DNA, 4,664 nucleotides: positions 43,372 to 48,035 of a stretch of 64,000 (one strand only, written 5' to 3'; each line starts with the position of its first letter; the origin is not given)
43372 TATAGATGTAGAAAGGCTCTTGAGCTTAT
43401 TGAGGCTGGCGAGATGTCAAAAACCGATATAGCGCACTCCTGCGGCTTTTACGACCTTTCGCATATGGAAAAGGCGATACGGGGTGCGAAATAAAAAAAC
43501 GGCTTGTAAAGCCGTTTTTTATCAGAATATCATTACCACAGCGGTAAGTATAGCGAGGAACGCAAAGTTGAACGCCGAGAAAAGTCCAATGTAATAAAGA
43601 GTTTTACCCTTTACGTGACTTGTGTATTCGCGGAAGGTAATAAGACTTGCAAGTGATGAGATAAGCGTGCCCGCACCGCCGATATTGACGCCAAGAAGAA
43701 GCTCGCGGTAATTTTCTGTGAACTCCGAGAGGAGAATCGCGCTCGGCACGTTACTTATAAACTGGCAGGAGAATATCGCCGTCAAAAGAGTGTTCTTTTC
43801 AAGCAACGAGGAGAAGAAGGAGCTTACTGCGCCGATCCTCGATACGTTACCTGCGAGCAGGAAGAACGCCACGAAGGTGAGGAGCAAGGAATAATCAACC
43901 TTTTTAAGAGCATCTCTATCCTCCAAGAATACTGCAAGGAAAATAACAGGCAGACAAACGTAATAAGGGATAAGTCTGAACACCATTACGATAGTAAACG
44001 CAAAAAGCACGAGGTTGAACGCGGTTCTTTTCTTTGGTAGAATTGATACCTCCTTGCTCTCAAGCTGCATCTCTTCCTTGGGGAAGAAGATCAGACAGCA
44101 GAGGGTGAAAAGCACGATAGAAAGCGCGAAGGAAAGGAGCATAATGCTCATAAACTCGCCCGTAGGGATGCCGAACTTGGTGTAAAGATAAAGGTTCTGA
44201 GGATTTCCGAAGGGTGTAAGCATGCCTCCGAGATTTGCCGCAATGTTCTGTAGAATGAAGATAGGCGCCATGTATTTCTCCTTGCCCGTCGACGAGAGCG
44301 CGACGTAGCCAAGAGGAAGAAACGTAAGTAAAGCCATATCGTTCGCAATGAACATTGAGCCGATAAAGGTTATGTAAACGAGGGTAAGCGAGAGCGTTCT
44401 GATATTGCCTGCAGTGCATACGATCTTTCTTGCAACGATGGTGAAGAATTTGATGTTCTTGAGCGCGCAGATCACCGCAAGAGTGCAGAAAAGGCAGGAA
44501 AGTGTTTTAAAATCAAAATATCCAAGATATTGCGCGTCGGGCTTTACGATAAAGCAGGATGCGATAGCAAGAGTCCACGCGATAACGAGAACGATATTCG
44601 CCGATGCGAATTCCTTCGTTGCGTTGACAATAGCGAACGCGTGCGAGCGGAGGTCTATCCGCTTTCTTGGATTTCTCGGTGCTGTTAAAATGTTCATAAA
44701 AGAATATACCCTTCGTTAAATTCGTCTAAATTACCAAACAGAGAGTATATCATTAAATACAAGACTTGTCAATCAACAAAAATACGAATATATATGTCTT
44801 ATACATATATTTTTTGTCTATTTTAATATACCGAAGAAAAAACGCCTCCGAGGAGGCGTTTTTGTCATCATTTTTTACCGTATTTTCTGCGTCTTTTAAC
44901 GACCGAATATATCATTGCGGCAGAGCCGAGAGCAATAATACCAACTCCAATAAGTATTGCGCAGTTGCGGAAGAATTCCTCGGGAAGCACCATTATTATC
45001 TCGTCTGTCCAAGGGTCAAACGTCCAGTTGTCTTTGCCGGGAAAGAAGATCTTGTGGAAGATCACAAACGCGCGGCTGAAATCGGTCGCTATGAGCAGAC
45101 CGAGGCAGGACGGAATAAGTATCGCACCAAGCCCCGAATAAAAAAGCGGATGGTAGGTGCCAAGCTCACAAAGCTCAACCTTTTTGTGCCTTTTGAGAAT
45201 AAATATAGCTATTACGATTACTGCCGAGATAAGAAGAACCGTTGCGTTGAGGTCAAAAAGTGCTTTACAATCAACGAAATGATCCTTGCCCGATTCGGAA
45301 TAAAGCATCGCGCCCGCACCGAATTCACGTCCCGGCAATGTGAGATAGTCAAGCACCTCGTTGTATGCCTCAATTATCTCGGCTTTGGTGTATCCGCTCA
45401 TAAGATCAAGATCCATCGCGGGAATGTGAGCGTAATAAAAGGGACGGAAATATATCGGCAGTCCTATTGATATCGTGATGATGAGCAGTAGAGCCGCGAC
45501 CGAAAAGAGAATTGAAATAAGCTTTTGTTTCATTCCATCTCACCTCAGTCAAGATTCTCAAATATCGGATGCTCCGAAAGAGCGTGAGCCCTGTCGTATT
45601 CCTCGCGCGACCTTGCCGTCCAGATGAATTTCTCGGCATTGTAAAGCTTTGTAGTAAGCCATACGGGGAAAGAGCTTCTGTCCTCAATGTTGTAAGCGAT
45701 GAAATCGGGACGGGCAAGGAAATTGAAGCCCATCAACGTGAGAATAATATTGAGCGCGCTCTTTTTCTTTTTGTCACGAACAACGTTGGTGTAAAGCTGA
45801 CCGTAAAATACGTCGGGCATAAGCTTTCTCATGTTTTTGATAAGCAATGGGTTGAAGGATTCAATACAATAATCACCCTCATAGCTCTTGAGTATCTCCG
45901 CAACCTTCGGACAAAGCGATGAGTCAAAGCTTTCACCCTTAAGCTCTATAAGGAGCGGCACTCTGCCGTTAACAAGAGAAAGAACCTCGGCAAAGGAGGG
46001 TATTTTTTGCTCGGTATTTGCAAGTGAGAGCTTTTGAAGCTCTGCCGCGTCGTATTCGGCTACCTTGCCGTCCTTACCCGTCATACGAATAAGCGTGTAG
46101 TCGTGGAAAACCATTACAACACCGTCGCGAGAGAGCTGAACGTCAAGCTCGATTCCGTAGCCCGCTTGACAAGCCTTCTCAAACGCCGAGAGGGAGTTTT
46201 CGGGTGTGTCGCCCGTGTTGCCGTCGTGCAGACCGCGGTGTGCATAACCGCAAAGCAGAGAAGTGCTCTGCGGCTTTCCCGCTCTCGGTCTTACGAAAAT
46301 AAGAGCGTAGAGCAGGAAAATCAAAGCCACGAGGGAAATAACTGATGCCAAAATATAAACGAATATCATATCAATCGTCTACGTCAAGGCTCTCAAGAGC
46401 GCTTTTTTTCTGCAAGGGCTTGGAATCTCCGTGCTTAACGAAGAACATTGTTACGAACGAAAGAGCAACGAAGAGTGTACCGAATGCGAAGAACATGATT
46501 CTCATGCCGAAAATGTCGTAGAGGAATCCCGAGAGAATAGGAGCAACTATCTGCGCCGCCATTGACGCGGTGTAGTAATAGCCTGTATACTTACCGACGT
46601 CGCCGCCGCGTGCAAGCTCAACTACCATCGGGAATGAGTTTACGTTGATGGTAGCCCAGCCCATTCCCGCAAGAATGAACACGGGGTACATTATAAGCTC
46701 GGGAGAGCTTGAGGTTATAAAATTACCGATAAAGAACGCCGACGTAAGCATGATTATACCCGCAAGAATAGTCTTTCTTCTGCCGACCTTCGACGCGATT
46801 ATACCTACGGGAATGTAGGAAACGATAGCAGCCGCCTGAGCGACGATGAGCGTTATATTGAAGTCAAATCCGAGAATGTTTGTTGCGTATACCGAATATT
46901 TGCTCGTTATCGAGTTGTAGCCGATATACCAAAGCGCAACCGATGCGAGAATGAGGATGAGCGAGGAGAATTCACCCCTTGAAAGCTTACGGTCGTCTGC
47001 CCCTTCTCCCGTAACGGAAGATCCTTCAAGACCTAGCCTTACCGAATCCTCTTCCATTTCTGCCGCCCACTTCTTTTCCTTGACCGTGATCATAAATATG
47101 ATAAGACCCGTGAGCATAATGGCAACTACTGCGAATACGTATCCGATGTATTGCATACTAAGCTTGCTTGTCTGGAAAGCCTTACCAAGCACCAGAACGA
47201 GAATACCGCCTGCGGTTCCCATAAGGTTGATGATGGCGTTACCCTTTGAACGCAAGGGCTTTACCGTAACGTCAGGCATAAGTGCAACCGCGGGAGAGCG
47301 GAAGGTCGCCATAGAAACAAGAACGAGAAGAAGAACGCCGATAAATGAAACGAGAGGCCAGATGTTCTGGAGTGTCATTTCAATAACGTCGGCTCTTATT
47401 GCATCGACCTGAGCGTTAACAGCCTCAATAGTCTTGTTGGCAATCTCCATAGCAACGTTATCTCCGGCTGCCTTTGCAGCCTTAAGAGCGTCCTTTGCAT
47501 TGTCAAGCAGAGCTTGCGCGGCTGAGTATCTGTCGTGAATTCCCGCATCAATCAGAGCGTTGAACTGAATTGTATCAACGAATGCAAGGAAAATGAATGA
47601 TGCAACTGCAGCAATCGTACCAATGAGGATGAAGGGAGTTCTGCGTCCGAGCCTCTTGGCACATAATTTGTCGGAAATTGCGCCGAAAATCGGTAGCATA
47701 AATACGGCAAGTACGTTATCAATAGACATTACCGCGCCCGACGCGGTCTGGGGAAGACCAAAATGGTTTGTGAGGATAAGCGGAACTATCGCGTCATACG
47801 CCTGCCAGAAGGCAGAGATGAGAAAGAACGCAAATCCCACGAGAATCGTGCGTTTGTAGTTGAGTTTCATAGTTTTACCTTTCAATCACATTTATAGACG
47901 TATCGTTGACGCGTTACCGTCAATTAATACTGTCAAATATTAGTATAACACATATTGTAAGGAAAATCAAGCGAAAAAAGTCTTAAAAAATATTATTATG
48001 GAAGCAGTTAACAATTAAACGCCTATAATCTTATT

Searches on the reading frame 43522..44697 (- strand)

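Call 16: search_protein_families(library=pfam, proteins=[window:43522-44697:-], max_evalue=0.00001)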
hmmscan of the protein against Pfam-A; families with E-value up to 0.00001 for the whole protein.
window:43522-44697:- (391 aa): 1 family
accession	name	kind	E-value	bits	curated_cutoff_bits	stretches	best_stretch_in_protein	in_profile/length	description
PF03600.22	CitMHS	-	1.8e-27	96.8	31.9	1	39-323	18-310/336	Citrate transporter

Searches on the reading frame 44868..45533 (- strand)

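Call 16: search_protein_families(library=pfam, proteins=[window:44868-45533:-], max_evalue=0.00001)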
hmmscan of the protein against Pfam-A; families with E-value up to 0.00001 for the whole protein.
window:44868-45533:- (221 aa): 1 family
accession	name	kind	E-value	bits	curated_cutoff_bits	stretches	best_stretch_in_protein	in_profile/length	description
PF07314.17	Lit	-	4.3e-43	147.8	24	1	8-188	1-176/176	Lipoprotein intramolecular transacylase Lit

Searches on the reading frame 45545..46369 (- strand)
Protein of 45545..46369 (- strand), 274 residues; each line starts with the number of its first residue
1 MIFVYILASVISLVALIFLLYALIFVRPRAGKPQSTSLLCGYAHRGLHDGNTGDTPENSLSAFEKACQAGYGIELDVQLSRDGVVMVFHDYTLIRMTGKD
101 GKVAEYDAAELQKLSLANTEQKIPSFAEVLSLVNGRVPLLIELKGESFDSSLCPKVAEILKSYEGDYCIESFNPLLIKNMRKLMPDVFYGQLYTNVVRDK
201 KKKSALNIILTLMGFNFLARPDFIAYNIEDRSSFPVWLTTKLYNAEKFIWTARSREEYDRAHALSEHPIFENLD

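Call 16: search_protein_families(library=pfam, proteins=[window:45545-46369:-], max_evalue=0.00001)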
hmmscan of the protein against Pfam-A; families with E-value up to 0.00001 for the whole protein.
window:45545-46369:- (274 aa): 1 family
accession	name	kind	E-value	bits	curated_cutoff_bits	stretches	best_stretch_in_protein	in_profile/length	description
PF03009.23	GDPD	-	3e-24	86.9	23.6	1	48-262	1-230/244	Glycerophosphoryl diester phosphodiesterase family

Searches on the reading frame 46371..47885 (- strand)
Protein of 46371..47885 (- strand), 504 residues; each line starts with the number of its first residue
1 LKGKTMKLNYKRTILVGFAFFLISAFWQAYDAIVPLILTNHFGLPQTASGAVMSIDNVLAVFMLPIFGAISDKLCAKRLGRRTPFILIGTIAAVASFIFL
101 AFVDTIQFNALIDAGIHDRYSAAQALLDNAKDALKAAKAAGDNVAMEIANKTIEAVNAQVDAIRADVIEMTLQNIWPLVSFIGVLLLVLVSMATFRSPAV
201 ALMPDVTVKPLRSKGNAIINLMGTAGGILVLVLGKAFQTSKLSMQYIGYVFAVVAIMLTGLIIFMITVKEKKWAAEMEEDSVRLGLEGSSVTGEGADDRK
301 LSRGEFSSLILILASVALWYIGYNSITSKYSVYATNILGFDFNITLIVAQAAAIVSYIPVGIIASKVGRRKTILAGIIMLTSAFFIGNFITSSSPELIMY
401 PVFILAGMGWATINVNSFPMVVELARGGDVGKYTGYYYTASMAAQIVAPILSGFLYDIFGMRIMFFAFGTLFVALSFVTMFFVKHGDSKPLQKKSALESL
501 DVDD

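Call 16: search_protein_families(library=pfam, proteins=[window:46371-47885:-], max_evalue=0.00001)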
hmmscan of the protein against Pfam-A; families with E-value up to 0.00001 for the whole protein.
window:46371-47885:- (504 aa): 5 families
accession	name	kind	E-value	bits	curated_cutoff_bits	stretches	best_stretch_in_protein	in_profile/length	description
PF07690.21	MFS_1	-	6e-34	117.9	33.4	3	348-490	40-181/347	Major Facilitator Superfamily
PF13347.12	MFS_2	-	3.9e-15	55.8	27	2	23-103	9-88/427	MFS/sugar transport protein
PF12832.13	MFS_1_like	-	8.1e-11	42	25.2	1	40-466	27-372/373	MFS_1 like family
PF01306.25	LacY_symp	-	9.6e-07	28.4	24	1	15-112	11-105/413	LacY proton/sugar symporter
PF00083.30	Sugar_tr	-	6.4e-06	25.7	22.3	0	309-492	256-446/452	Sugar (and other) transporter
